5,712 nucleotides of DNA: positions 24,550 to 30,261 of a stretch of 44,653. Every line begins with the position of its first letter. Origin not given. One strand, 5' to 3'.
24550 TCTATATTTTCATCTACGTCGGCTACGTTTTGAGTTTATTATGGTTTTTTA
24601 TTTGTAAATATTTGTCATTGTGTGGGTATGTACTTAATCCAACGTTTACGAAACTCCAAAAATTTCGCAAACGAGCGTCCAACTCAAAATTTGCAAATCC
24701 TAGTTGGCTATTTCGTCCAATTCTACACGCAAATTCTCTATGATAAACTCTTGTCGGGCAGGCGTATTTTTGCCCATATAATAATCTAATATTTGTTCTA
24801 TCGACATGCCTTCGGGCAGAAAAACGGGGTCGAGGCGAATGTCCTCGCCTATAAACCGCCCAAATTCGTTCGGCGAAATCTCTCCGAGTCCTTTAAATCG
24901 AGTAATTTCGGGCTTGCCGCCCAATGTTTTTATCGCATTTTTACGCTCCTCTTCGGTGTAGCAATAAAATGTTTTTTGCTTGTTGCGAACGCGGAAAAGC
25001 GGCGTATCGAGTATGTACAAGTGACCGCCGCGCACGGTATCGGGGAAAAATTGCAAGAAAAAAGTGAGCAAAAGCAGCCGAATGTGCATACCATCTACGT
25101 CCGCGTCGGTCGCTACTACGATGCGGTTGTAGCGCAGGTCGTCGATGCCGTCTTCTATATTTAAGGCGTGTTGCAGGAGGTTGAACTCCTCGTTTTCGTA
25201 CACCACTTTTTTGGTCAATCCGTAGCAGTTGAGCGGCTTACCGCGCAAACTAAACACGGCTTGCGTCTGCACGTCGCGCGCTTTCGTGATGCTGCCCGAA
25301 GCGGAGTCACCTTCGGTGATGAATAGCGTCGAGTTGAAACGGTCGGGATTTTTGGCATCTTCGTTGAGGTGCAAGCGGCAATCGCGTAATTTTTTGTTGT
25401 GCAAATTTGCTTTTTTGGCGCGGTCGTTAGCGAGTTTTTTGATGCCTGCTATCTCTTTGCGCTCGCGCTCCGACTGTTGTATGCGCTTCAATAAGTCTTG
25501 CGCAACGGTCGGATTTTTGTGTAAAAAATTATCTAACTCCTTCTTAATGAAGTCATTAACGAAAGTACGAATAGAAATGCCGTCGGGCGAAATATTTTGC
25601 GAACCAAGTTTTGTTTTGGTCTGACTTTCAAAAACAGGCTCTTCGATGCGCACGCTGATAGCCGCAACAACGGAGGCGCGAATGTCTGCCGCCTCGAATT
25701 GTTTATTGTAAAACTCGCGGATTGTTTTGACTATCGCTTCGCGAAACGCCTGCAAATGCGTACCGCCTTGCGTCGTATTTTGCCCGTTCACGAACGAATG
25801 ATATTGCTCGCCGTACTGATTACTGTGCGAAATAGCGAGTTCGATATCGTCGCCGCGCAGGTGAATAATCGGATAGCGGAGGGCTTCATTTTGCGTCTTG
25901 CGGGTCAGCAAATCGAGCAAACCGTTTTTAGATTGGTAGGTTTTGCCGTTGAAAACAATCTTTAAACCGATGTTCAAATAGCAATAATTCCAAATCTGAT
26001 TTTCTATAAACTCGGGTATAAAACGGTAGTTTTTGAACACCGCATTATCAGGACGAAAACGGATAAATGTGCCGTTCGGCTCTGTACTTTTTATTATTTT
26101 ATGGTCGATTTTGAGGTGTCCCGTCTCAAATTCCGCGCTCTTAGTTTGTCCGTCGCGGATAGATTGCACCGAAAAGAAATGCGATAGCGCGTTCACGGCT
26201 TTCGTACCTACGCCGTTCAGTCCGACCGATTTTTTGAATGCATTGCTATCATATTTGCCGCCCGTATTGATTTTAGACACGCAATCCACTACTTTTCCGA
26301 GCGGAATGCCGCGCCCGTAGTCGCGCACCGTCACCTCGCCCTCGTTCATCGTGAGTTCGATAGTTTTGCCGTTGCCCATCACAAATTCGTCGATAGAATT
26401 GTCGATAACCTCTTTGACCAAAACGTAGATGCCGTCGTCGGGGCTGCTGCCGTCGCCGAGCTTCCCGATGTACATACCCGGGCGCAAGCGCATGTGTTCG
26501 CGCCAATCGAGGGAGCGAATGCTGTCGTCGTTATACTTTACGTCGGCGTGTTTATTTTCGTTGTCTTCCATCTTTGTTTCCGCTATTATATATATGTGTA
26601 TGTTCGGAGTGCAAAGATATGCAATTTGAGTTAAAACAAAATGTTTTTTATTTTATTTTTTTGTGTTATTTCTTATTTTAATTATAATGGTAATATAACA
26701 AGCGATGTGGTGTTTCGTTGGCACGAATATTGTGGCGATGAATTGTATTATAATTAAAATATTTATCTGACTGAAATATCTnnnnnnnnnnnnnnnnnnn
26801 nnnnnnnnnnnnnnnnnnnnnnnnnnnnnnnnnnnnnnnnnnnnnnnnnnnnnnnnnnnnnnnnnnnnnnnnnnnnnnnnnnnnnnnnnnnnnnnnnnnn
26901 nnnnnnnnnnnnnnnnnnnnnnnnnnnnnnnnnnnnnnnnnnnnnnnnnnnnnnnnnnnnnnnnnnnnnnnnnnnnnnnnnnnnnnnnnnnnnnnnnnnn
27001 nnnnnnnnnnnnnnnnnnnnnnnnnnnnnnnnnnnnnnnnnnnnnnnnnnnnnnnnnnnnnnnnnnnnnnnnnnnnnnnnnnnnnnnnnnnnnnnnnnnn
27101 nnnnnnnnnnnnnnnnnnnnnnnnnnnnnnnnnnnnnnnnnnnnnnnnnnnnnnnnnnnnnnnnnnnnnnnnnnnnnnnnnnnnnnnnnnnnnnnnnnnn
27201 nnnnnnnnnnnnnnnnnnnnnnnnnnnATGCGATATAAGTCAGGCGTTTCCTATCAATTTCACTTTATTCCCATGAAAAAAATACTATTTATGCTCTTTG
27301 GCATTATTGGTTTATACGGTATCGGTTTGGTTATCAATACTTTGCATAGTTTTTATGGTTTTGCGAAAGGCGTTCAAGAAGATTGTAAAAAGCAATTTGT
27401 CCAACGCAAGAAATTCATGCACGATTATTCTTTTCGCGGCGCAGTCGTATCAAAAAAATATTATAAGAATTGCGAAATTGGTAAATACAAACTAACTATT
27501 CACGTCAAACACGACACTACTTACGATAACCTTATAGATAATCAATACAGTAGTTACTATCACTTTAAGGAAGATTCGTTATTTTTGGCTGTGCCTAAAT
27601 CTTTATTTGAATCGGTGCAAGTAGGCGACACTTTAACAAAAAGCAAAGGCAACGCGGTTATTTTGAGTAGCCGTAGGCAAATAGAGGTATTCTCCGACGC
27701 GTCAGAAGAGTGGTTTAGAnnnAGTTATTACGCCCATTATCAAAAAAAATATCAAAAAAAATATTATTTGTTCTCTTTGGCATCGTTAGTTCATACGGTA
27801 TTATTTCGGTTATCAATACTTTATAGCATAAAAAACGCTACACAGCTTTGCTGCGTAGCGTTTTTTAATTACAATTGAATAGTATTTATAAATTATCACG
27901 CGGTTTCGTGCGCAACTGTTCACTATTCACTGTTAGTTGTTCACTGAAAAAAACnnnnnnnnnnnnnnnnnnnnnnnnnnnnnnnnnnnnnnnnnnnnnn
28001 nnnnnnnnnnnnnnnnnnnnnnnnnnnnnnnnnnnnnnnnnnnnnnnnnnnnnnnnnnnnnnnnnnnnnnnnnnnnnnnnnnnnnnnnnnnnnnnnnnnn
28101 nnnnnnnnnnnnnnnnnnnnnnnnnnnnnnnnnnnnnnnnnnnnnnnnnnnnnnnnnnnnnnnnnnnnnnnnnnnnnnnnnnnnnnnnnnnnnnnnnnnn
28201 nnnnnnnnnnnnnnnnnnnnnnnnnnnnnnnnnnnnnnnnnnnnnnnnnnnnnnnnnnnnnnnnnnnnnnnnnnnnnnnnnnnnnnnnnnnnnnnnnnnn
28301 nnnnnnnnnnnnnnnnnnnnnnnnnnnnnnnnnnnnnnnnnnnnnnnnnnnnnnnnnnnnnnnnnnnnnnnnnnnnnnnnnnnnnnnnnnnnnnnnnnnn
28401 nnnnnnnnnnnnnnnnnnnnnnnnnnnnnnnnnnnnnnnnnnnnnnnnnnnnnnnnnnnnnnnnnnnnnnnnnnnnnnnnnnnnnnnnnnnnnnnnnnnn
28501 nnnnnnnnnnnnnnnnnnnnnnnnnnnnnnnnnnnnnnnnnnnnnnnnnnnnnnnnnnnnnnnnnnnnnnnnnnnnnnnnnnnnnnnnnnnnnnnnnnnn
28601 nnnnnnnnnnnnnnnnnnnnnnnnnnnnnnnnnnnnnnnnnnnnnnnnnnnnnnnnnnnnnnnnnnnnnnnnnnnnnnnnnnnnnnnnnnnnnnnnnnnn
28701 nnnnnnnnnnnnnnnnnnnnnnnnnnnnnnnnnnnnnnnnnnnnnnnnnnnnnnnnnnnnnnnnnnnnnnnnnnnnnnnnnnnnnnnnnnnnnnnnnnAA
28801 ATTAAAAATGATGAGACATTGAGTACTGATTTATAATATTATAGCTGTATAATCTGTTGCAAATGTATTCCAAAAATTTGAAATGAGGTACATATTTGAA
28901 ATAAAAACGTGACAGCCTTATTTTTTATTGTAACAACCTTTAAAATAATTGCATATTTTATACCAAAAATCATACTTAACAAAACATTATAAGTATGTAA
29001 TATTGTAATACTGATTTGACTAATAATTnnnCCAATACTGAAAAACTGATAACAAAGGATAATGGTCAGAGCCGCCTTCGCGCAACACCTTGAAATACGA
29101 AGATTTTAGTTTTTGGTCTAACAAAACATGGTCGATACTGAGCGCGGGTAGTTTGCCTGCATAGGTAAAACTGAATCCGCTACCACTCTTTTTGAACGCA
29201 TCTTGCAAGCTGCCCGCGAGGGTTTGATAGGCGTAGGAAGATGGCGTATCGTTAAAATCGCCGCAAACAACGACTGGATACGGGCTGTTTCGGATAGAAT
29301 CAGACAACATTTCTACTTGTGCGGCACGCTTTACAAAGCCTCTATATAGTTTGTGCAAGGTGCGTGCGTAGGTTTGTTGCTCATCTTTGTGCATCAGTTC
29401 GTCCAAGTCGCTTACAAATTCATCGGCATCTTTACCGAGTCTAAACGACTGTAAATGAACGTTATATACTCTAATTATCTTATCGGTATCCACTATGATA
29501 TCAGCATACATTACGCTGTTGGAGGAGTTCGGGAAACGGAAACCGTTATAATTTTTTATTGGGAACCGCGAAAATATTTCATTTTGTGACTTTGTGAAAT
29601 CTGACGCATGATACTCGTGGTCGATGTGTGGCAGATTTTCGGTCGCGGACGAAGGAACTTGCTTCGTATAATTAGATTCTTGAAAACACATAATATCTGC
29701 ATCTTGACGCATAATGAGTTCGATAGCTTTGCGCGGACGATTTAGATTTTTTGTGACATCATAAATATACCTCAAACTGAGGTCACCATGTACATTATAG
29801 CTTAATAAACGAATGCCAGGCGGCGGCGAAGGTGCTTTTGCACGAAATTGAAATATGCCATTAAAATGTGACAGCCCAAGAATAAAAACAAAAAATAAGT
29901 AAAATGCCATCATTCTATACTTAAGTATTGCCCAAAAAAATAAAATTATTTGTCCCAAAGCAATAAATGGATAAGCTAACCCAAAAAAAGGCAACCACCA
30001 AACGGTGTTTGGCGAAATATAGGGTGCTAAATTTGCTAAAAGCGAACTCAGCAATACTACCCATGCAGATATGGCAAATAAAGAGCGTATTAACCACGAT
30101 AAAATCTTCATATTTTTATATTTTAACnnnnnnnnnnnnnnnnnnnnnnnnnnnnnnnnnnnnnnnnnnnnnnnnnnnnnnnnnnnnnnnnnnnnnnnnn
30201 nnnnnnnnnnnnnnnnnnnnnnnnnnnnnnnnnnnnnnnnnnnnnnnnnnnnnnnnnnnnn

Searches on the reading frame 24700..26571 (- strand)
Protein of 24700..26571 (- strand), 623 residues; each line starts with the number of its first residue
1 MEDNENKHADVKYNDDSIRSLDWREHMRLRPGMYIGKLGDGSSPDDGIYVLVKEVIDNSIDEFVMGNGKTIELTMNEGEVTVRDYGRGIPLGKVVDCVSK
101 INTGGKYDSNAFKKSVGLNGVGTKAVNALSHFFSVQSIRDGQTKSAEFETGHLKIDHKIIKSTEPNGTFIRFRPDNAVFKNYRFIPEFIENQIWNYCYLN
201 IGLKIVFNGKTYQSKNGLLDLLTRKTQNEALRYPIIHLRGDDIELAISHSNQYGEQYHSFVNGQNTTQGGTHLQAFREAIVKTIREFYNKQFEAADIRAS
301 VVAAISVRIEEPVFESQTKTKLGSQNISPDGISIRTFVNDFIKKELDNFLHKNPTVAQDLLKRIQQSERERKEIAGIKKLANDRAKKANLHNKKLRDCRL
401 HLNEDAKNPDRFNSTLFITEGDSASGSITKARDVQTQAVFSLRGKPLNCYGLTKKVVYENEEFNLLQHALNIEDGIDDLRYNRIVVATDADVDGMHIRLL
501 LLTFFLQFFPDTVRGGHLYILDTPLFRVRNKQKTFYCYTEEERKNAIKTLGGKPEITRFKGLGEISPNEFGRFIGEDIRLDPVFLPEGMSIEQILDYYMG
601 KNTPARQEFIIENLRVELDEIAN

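Call 20: search_protein_families(library=pfam, proteins=[window:24703-26571:-], max_evalue=0.001)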
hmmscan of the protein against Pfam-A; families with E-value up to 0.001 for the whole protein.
window:24703-26571:- (623 aa): 5 families
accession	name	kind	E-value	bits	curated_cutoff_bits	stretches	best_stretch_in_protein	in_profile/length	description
PF00204.31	DNA_gyraseB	-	1.1e-32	113.3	27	1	242-373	33-166/173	DNA gyrase B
PF01751.28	Toprim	-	9.6e-14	51.8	23.1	1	415-519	1-92/96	Toprim domain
PF02518.31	HATPase_c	-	3.6e-08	34.3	26.4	1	46-174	4-107/111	Histidine kinase-, DNA gyrase B-, and HSP90-like ATPase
PF00986.26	DNA_gyraseB_C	-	2.4e-05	24.8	29.8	1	553-610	3-62/63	DNA gyrase B subunit, carboxyl terminus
PF13589.12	HATPase_c_3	-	0.00073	20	25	0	52-157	7-112/137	Histidine kinase-, DNA gyrase B-, and HSP90-like ATPase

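Call 35: find_encoding_contigs(protein=window:24700-26571:-, flank=10000, max_places=10)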
Protein window:24700-26571:- (623 aa): 3 contigs read that carry it; 1 place shown.
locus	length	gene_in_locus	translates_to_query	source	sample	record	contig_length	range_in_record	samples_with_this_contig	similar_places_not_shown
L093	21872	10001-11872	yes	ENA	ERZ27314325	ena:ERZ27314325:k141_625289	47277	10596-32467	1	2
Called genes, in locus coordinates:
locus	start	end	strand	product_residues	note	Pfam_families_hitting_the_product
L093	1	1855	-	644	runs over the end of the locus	PF07724:AAA_2 (faint), PF13173:AAA_14 (faint), PF00004:AAA (weak), PF01434:Peptidase_M41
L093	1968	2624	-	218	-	-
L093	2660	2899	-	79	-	-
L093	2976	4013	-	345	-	-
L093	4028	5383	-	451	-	PF00291:PALP, PF00571:CBS (weak)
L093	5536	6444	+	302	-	PF00535:Glycos_transf_2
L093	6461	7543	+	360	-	PF28535:DUF8431, PF03372:Exo_endo_phos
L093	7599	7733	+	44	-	-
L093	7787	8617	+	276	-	-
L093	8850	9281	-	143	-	-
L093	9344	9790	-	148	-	-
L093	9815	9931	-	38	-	-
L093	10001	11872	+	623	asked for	PF02518:HATPase_c, PF00204:DNA_gyraseB, PF01751:Toprim, PF00986:DNA_gyraseB_C (faint)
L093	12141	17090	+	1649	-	PF05359:DUF748, PF04357:TamB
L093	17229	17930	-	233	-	-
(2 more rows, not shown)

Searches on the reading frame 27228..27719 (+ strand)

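Call 20: search_protein_families(library=pfam, proteins=[window:27228-27719:+], max_evalue=0.001)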
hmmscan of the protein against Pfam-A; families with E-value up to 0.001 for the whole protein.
window:27228-27719:+ (164 aa): 1 family
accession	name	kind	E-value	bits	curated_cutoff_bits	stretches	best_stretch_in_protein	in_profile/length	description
PF24315.1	DUF7489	-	0.00075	19.7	27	0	121-142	40-61/65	Domain of unknown function (DUF7489)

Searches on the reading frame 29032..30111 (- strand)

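Call 20: search_protein_families(library=pfam, proteins=[window:29032-30111:-], max_evalue=0.001)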
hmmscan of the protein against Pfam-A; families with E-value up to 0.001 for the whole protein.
window:29032-30111:- (360 aa): 1 family
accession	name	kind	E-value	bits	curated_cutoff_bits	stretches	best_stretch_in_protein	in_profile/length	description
PF03372.29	Exo_endo_phos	-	5.3e-20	72.5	24.5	1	103-350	1-225/225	Endonuclease/Exonuclease/phosphatase family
